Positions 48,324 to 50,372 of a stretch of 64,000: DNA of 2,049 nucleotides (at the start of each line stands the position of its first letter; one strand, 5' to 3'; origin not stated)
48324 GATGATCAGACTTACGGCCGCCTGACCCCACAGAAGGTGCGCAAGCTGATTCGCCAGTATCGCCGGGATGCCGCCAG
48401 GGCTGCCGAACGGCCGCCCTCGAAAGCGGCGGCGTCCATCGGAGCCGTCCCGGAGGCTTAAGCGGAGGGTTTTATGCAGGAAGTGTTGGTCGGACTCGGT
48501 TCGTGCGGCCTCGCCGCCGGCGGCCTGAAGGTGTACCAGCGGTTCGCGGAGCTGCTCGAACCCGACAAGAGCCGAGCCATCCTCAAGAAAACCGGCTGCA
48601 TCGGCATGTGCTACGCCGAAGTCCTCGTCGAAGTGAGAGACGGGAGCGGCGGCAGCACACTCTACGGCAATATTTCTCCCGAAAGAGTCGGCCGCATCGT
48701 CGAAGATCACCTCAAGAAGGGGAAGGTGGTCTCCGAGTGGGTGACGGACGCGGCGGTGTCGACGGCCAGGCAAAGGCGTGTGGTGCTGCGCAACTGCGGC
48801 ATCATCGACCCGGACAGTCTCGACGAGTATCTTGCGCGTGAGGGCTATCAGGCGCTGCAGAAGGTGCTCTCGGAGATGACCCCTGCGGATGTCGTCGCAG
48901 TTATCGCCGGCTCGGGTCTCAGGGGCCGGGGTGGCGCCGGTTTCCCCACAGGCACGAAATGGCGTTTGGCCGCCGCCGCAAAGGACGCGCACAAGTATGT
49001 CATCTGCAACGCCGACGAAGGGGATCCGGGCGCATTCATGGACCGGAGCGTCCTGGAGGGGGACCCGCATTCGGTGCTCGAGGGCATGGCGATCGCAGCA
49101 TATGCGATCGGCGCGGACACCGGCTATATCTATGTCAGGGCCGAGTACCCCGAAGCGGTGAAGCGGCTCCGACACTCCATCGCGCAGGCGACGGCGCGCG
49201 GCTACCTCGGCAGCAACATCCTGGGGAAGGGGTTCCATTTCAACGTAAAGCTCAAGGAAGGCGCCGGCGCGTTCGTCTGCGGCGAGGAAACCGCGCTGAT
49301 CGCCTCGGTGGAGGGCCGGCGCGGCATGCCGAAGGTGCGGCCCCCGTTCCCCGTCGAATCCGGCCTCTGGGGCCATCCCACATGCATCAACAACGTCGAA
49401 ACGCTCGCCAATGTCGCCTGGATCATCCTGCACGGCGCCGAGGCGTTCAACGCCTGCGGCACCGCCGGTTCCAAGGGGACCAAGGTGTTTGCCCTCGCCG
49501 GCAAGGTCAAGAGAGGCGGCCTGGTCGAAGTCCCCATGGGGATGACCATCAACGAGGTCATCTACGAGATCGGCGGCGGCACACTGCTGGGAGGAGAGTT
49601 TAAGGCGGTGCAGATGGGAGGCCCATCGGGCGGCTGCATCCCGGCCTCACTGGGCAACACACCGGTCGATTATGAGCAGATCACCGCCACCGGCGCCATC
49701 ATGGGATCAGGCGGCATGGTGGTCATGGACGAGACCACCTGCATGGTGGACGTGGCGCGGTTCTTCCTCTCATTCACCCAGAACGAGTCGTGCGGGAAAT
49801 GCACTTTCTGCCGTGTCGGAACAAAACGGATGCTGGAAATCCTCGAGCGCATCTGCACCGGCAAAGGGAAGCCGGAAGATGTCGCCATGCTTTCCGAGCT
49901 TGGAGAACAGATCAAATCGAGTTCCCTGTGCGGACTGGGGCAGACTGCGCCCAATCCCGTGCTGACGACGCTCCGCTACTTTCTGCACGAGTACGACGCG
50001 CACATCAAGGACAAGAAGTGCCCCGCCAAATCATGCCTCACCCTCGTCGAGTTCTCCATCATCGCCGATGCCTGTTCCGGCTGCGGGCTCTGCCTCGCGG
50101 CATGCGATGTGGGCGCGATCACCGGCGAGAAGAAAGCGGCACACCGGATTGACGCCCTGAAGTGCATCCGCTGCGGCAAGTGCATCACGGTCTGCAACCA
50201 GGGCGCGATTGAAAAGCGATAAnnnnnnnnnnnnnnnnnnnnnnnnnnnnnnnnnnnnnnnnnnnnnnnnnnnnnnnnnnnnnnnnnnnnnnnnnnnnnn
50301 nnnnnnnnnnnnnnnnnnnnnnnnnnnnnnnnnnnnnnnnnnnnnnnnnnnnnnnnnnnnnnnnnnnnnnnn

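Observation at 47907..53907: NuoE-like and NuoF-like genes plus a 1224-aa [2Fe-2S]-GltD-NuoG fusion: Bfu/Stn-type flavin-based bifurcating module with an unusual domain order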

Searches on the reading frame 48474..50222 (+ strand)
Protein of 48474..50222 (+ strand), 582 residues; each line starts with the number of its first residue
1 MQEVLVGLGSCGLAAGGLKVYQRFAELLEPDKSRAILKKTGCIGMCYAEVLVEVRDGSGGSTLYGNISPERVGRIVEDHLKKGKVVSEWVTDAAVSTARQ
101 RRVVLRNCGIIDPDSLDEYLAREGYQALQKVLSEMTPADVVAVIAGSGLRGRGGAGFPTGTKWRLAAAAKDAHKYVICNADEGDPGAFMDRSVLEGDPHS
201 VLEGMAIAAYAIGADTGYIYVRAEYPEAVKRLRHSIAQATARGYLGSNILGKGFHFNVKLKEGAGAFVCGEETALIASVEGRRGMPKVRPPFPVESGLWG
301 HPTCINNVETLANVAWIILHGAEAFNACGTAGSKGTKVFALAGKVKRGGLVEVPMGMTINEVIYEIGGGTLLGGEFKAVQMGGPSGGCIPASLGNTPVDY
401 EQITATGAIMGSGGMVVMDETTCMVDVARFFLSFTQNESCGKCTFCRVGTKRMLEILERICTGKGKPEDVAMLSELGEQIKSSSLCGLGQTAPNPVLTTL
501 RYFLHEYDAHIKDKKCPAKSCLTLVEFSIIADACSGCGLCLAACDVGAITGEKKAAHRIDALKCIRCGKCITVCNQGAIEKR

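Call 3: search_protein_families(library=pfam, proteins=[window:48474-50222:+], max_evalue=0.01)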
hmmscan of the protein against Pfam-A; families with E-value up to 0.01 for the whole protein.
window:48474-50222:+ (582 aa): 12 families
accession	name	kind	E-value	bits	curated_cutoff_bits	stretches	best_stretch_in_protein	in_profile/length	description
PF01512.22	Complex1_51K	-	9.3e-50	168.8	31.2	1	145-315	2-149/150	Nuo51 FMN-binding domain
PF10589.14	NADH_4Fe-4S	-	9.3e-34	115.6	23.5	1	426-510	1-85/85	NADH-ubiquinone oxidoreductase-F iron-sulfur binding region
PF00037.32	Fer4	-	3e-08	33.6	21.1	2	529-550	3-24/24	4Fe-4S binding domain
PF12838.12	Fer4_7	-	2.9e-07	31.3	27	1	534-578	2-52/52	4Fe-4S dicluster domain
PF13187.11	Fer4_9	-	8.8e-07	29.3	27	1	533-579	1-52/52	4Fe-4S dicluster domain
PF10531.15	SLBB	-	8.9e-07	29.1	27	1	339-385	2-51/55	SLBB domain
PF13237.11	Fer4_10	-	1e-06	29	25.5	1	529-574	4-52/53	4Fe-4S dicluster domain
PF14697.11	Fer4_21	-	1.4e-05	25.6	35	1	529-579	3-57/59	4Fe-4S dicluster domain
PF12797.12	Fer4_2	-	8.2e-05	22.8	24.5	1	558-575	4-21/22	4Fe-4S binding domain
PF12837.12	Fer4_6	-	0.00017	21.8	25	1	559-579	4-24/24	4Fe-4S binding domain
PF22461.2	SLBB_2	-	0.00018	22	27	1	339-384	3-49/79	SLBB domain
PF25160.1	LdpA_Fe-S-bd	-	0.0016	18.6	27.6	1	515-551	12-45/49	LdpA Fe-S cluster-binding domain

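Call 4: search_protein_families(library=ncbifam, proteins=[window:48474-50222:+], max_evalue=0.01)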
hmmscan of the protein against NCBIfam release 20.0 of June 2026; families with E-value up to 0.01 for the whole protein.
window:48474-50222:+ (582 aa): 43 families (the best 25 are shown)
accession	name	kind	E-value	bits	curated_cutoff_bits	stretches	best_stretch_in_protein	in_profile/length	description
TIGR01959.1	nuoF_fam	equivalog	9e-146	485.4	558.65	1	112-511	10-410/410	NADH-quinone oxidoreductase subunit NuoF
NF008436.0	PRK11278.1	equivalog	1.9e-111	373.2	749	1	112-518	23-433/448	NADH-quinone oxidoreductase subunit NuoF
NF010120.0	PRK13596.1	equivalog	1e-108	363.7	389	1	111-517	15-423/433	NADH-quinone oxidoreductase subunit NuoF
TIGR04481.1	PR_assoc_PrdC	equivalog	2.9e-15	56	490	1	138-387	74-286/425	proline reductase-associated electron transfer protein PrdC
NF003454.1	PRK05035.1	equivalog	1.3e-14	53.6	345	1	106-239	96-222/556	electron transport complex subunit RsxC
TIGR01945.1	rnfC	subfamily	3.1e-14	52.3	245.95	1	106-238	94-220/435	RnfABCDGE type electron transport complex subunit C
NF058577.1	FdxA_fam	equivalog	1.9e-08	34.4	65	1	529-578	4-52/52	4Fe-4S ferredoxin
NF041613.1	fdxn_Azotob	equivalog_domain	2.8e-07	30.7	195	1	9-93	22-104/107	2Fe-2S ferredoxin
TIGR04105.1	FeFe_hydrog_B1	subfamily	9.5e-07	27.8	450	1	508-581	136-207/462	monomeric [FeFe] hydrogenase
NF010368.0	PRK13795.1-3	equivalog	2.3e-06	26.1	588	1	516-575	570-628/635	hypothetical protein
NF040770.1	hetero_SS_HdrA2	exception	6.3e-06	24.6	1100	1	528-581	573-625/777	CoB-CoM heterodisulfide reductase HdrA2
TIGR01944.1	rnfB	subfamily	7.2e-06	25.7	68.7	1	529-580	110-161/190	RnfABCDGE type electron transport complex subunit B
NF041612.1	fdxn_Clost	equivalog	1.4e-05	25.6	150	1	31-87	44-98/102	2Fe-2S ferredoxin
TIGR02700.1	flavo_MJ0208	hypoth_equivalog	1.6e-05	24.3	251.35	1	523-580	139-195/234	dihydromethanopterin reductase (acceptor)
NF003475.0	PRK05113.1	equivalog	1.7e-05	24.8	203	1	529-580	110-161/190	electron transport complex subunit RsxB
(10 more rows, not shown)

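Call 6: search_solved_structures(query=window:48474-50222:+, max_evalue=1e-20)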
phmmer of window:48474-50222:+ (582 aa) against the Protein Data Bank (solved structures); distinct sequences matched with E-value up to 1e-20: 63 (the best 60 are shown).
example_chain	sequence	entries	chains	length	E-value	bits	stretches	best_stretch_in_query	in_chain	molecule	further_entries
9bov_B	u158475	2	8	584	7e-246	820.5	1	4-580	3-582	NADH dehydrogenase (Quinone)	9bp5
8oh5_B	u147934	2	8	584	2.2e-241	805.6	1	3-578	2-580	NAD-reducing hydrogenase subunit HoxF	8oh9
9n5u_B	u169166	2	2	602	1.2e-231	773.5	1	3-580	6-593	NfnB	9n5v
7t2r_B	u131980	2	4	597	8.3e-220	734.4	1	4-581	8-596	NiFe hydrogenase subunit B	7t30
7q4v_B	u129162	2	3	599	2.3e-210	703.2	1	17-581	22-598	Iron hydrogenase HydB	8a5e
7q4w_B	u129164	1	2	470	8.4e-199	665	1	116-581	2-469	Iron hydrogenase HydB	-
8a6t_B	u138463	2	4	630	8.4e-195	651.8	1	32-581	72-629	Electron bifurcating hydrogenase subunit HydB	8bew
7p5h_B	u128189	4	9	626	3.3e-178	597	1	13-580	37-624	Fe-hydrogenase, subunit beta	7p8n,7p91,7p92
9mqx_B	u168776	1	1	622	1.9e-174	584.6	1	9-579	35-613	NADH:ubiquinone oxidoreductase, NADH-binding (51 kD) subunit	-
6vw7_B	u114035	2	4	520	3.8e-132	445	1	9-507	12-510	NAD-dependent formate dehydrogenase beta subunit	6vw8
6tg9_B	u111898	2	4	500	1.6e-118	400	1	28-507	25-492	Formate dehydrogenase subunit beta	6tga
2fug_1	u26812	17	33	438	4.7e-115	388.5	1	105-516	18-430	NADH-quinone oxidoreductase chain 1 | NADH-QUINONE OXIDOREDUCTASE SUBUNIT 1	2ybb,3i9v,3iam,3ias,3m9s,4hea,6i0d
9wxb_C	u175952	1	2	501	1.7e-112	380.1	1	36-507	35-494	Formate dehydrogenase beta subunit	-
9fe7_B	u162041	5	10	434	9.3e-109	367.7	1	114-512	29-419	NADH-quinone oxidoreductase subunit F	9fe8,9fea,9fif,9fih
6hl2_B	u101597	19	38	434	9.4e-109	367.7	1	114-512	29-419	NADH-quinone oxidoreductase subunit F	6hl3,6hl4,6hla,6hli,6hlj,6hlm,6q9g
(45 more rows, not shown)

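Call 18: search_solved_structures(query=window:48474-50222:+, max_evalue=1e-200, show_alignments=4)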
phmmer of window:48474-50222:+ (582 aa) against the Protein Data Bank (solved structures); distinct sequences matched with E-value up to 1e-200: 5.
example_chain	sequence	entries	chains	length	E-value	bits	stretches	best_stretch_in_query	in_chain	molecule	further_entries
9bov_B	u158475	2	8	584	7e-246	820.5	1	4-580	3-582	NADH dehydrogenase (Quinone)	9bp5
8oh5_B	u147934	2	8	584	2.2e-241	805.6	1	3-578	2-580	NAD-reducing hydrogenase subunit HoxF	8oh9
9n5u_B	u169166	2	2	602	1.2e-231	773.5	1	3-580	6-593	NfnB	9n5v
7t2r_B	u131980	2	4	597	8.3e-220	734.4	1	4-581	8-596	NiFe hydrogenase subunit B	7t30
7q4v_B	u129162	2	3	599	2.3e-210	703.2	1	17-581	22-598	Iron hydrogenase HydB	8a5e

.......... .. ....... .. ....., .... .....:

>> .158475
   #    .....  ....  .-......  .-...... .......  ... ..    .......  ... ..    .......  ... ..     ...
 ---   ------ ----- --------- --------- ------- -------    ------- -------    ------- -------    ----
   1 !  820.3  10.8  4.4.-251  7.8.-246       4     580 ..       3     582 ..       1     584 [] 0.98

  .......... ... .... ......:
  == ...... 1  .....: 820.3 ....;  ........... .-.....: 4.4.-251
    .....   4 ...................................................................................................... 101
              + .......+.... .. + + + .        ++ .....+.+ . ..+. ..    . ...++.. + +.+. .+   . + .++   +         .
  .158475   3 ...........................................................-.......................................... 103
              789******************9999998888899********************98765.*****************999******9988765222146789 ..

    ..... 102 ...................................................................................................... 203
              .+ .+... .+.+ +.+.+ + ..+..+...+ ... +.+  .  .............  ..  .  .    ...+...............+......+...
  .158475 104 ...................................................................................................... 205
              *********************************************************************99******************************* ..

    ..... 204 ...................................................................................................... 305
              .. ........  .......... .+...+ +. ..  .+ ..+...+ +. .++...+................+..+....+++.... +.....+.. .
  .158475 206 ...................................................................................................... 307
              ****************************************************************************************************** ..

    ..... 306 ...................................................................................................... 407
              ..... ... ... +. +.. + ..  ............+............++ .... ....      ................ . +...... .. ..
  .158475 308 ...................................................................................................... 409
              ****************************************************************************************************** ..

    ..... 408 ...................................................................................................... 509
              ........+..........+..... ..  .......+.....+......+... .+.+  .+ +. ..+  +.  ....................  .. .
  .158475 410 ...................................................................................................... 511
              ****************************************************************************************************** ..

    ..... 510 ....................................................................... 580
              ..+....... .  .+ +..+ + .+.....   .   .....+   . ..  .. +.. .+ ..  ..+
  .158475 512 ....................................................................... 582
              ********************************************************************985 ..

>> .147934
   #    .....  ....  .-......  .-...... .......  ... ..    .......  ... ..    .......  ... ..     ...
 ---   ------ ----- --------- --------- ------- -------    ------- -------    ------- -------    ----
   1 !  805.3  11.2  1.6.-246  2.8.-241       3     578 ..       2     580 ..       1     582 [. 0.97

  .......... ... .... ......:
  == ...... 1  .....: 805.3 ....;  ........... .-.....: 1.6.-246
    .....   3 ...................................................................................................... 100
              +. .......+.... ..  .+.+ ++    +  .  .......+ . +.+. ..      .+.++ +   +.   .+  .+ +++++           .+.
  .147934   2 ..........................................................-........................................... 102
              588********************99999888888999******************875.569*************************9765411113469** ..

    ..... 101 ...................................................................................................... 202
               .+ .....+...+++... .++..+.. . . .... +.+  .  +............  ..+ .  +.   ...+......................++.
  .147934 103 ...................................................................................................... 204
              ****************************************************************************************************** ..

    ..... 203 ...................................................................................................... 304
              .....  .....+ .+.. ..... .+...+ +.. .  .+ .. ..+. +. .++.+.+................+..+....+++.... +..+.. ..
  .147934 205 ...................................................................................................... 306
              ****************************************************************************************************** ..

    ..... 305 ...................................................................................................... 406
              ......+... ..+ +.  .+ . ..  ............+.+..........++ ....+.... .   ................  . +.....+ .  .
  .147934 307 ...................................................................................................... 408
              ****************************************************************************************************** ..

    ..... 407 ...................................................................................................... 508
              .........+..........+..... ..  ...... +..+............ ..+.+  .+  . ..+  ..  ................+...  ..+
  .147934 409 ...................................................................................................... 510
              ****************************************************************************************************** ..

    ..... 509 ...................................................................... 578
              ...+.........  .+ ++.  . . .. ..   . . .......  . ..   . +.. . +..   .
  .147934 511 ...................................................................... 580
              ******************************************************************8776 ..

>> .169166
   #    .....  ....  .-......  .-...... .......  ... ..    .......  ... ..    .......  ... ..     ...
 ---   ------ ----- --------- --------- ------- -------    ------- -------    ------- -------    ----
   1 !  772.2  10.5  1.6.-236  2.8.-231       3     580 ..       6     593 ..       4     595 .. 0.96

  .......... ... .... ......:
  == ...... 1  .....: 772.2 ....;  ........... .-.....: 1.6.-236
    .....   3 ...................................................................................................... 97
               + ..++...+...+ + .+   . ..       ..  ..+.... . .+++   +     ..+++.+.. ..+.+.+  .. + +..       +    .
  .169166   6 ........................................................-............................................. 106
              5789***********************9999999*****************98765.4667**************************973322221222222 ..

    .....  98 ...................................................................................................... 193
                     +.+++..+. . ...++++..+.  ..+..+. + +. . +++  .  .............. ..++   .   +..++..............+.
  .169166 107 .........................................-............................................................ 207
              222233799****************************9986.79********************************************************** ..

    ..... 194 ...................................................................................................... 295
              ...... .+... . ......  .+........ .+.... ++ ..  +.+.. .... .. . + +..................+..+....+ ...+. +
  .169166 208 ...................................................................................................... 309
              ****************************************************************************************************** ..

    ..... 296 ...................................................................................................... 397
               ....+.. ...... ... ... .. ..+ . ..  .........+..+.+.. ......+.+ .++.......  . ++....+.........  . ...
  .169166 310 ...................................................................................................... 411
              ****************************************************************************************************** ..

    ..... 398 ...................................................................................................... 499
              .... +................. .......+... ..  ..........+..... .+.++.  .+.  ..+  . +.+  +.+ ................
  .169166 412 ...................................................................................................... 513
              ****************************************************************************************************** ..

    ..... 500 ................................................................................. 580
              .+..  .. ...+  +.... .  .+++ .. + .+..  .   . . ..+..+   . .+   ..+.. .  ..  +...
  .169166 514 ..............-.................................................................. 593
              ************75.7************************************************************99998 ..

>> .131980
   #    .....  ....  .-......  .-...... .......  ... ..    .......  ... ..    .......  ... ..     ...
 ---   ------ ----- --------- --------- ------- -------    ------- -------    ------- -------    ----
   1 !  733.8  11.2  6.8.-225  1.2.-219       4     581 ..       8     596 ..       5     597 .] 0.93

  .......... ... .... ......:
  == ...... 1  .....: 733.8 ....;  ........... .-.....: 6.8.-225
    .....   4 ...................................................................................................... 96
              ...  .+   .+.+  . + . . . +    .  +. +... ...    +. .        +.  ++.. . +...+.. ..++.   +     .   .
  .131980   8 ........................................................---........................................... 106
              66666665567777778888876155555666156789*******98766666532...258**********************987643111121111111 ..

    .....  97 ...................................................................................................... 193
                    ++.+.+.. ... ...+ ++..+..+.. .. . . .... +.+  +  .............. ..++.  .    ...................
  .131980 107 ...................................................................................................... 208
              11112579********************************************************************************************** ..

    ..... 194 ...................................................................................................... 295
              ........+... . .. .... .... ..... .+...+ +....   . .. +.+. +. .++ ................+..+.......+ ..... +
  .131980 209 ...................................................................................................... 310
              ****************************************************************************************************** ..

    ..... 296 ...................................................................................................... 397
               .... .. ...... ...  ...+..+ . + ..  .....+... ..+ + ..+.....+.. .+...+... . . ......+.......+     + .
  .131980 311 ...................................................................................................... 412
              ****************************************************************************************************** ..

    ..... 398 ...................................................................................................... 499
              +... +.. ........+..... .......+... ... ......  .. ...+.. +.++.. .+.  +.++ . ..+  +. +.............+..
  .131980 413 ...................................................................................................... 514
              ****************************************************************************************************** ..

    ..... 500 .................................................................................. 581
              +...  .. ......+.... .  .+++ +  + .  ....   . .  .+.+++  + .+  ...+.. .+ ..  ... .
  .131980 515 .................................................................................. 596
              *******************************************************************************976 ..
